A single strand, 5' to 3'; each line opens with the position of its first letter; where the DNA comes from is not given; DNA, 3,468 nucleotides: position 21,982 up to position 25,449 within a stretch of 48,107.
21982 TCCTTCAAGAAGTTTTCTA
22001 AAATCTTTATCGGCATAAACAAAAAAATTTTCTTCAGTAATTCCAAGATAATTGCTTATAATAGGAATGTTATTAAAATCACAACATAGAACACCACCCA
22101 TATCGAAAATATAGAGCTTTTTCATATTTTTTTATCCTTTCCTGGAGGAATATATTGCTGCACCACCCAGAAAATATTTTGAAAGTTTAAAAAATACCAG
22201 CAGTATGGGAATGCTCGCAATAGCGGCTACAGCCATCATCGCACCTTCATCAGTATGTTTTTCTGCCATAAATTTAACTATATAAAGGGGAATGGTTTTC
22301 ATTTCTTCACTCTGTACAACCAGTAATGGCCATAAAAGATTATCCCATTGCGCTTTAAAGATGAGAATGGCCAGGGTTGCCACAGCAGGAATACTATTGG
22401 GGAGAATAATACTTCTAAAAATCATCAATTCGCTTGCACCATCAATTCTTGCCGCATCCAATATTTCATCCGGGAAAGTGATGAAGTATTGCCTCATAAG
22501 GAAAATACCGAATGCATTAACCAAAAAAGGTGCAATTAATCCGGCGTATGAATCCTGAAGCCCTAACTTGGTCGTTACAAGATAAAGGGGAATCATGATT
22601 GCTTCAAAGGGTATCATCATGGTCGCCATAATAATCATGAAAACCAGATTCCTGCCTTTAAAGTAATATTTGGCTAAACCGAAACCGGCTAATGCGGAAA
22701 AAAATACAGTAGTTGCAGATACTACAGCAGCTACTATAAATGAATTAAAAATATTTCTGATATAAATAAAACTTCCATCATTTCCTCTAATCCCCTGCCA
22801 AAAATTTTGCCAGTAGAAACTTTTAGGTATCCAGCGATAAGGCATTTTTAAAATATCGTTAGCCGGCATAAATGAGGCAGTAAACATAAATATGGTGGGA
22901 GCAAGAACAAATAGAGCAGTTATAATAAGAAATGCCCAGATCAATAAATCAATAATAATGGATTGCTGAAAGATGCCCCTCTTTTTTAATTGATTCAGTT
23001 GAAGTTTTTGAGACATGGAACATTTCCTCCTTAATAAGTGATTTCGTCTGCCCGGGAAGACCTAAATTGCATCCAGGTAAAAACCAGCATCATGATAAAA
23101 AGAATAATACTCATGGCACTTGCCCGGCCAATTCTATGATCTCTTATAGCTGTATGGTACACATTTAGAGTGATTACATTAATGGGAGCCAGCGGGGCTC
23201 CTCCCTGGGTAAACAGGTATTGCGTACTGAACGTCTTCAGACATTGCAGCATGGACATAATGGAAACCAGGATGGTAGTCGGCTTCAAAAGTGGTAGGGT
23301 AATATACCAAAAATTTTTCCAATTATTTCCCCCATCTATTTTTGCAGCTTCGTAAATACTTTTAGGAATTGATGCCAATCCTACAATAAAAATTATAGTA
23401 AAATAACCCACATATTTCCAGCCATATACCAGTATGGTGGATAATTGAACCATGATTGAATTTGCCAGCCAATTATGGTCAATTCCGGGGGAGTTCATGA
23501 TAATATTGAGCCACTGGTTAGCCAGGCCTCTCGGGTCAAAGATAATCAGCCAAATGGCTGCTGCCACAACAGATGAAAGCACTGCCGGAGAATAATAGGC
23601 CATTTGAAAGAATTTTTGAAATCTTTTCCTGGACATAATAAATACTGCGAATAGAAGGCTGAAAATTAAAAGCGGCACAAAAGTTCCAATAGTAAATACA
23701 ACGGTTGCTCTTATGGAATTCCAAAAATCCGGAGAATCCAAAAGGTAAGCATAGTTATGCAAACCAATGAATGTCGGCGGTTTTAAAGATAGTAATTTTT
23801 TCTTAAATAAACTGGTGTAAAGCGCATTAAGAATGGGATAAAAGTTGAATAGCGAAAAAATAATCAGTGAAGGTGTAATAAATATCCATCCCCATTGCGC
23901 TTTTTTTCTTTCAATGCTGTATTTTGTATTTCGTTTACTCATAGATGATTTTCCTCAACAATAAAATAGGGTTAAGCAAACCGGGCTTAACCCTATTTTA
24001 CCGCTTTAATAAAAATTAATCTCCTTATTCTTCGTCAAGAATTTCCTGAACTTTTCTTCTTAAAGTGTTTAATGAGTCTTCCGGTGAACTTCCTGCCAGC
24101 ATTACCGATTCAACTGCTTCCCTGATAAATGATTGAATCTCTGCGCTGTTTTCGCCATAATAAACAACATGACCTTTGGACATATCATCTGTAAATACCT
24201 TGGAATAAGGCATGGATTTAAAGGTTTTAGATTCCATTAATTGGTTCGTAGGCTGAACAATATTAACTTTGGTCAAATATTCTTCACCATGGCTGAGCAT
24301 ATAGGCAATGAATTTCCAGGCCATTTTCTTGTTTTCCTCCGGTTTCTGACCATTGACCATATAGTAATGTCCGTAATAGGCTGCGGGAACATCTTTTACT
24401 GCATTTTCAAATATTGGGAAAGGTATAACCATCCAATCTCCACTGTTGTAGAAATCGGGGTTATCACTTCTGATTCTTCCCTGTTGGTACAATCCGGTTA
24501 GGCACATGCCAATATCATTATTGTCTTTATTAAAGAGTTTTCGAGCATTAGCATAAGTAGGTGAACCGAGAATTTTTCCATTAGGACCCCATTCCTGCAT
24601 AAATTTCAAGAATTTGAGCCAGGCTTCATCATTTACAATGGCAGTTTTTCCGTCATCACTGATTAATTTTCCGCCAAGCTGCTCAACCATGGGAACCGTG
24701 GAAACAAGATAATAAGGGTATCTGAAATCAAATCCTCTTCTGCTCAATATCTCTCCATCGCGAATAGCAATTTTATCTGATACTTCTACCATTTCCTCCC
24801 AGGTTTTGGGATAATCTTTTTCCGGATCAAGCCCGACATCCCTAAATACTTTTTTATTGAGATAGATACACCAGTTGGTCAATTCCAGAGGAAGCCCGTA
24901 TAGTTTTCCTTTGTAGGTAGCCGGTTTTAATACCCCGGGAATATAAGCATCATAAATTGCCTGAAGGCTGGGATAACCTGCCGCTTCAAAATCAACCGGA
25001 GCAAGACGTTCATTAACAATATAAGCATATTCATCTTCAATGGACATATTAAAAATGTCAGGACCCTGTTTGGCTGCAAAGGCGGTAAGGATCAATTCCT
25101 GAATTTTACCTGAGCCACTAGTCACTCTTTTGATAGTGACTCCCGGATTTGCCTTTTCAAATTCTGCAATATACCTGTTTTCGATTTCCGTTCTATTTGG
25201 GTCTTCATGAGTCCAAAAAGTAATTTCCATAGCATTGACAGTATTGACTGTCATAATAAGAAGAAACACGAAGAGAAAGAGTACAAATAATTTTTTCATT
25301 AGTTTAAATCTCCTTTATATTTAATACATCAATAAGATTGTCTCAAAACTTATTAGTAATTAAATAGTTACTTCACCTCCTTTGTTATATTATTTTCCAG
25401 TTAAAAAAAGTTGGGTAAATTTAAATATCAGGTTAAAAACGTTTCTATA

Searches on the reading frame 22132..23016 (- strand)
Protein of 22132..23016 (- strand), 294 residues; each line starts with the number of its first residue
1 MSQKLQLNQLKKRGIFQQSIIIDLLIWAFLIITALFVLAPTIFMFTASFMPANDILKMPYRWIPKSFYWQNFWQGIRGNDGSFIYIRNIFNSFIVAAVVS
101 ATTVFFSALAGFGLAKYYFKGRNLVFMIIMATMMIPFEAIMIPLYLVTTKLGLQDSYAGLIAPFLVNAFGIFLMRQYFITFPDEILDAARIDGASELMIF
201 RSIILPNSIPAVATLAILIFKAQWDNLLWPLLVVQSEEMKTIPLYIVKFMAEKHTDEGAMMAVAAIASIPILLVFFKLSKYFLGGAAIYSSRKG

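Call 25: search_protein_families(library=pfam, proteins=[window:22132-23016:-])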
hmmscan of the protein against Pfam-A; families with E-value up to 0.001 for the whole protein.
window:22132-23016:- (294 aa): 1 family
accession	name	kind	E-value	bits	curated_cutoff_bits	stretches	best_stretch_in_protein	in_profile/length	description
PF00528.27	BPD_transp_1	-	1.4e-18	67.7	26.4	1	109-281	3-177/184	Binding-protein-dependent transport system inner membrane component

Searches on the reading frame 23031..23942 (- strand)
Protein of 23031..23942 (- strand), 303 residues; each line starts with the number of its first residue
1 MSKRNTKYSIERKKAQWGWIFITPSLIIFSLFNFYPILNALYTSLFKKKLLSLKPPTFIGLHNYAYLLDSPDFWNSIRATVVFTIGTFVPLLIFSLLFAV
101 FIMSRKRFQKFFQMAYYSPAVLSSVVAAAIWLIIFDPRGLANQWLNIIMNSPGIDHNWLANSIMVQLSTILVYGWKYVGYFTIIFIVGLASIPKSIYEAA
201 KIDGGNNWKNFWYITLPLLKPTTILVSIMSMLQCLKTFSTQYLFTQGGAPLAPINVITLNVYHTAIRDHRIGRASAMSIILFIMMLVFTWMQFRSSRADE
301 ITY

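Call 25: search_protein_families(library=pfam, proteins=[window:23031-23942:-])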
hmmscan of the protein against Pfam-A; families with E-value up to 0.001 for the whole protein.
window:23031-23942:- (303 aa): 1 family
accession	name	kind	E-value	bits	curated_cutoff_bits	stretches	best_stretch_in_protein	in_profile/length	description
PF00528.27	BPD_transp_1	-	3.5e-12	46.9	26.4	1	93-293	3-176/184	Binding-protein-dependent transport system inner membrane component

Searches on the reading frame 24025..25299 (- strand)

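Call 25: search_protein_families(library=pfam, proteins=[window:24025-25299:-])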
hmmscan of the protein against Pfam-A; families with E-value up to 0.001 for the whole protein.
window:24025-25299:- (424 aa): 2 families
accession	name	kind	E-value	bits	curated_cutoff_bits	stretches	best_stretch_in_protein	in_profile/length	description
PF01547.30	SBP_bac_1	-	9.2e-32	111.7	26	1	34-338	2-304/307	Bacterial extracellular solute-binding protein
PF13416.11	SBP_bac_8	-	2e-30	107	27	1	43-336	2-245/279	Bacterial extracellular solute-binding protein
